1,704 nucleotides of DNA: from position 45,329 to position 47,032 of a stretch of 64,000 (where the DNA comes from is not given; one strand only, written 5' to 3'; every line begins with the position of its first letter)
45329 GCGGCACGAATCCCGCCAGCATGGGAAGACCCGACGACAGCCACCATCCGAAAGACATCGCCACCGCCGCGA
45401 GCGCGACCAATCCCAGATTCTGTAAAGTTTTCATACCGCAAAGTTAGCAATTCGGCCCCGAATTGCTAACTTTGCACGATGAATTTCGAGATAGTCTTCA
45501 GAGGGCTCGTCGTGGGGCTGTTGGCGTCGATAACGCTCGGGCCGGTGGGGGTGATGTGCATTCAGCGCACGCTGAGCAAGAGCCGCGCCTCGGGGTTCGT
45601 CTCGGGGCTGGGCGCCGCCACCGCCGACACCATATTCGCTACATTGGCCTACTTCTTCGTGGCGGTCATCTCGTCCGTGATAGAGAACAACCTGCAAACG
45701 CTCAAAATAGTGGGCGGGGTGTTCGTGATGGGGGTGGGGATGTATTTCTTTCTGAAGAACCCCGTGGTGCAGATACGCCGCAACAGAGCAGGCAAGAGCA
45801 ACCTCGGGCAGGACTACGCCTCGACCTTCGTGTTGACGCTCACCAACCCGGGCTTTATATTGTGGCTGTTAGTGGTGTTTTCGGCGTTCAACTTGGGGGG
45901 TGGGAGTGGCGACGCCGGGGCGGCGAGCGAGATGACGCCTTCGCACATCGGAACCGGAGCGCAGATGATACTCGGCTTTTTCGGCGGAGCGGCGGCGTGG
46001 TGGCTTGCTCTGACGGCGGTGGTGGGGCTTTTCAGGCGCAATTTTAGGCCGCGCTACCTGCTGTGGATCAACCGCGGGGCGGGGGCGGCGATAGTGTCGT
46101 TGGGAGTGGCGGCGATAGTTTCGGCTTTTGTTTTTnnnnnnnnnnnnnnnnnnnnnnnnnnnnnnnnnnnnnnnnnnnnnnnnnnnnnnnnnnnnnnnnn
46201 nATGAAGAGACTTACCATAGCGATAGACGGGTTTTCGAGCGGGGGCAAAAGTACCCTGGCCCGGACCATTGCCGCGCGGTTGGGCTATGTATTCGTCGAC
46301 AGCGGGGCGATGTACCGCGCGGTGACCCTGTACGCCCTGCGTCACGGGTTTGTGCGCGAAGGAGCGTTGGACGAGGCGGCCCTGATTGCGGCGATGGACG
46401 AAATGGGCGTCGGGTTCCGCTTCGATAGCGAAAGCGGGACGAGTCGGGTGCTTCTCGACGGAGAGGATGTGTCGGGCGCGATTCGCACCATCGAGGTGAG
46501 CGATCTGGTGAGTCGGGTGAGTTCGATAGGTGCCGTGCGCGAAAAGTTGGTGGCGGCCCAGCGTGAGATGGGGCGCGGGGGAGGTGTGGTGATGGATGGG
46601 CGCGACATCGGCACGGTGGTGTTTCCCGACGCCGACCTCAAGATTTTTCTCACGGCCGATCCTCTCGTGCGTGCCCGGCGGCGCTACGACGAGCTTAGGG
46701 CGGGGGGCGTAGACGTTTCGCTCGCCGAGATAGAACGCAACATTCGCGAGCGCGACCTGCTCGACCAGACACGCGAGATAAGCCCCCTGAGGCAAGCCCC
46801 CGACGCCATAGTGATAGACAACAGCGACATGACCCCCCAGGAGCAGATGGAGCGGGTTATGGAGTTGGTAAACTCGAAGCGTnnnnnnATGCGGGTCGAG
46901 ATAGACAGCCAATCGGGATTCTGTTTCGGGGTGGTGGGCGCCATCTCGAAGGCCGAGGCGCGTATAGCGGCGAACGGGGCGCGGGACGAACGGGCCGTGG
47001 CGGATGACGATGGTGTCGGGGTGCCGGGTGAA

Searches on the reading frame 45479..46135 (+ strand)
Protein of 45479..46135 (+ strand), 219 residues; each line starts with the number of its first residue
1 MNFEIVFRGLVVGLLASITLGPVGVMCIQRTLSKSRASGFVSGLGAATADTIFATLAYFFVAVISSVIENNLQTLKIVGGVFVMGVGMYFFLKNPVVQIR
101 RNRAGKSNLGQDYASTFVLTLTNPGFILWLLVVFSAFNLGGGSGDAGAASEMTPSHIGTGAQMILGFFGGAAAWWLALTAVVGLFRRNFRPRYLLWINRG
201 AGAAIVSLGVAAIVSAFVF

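Call 57: search_protein_families(library=pfam, proteins=[window:45479-46135:+])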
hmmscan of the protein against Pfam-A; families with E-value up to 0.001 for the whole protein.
window:45479-46135:+ (219 aa): 1 family
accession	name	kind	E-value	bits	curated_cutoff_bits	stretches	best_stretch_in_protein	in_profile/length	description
PF01810.24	LysE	-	9.1e-15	55.1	25.6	1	16-214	3-191/193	LysE type translocator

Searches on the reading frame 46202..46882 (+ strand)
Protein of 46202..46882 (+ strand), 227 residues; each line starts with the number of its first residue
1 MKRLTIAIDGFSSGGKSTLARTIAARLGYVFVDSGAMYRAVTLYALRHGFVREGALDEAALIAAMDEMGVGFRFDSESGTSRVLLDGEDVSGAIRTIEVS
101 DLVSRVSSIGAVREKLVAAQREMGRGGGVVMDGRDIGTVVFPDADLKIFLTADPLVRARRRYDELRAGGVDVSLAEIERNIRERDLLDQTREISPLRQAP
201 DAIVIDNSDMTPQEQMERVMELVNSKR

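Call 57: search_protein_families(library=pfam, proteins=[window:46202-46882:+])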
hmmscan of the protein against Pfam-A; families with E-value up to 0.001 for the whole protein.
window:46202-46882:+ (227 aa): 3 families
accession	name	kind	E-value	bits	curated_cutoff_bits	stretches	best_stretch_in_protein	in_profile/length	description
PF02224.24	Cytidylate_kin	-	1.9e-68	230.8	26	1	6-224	1-210/211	Cytidylate kinase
PF13189.12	Cytidylate_kin2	-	5.7e-07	30.3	28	1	6-185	2-147/176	Cytidylate kinase-like family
PF13238.12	AAA_18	-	6e-06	27.2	29.4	1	6-161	1-108/128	AAA domain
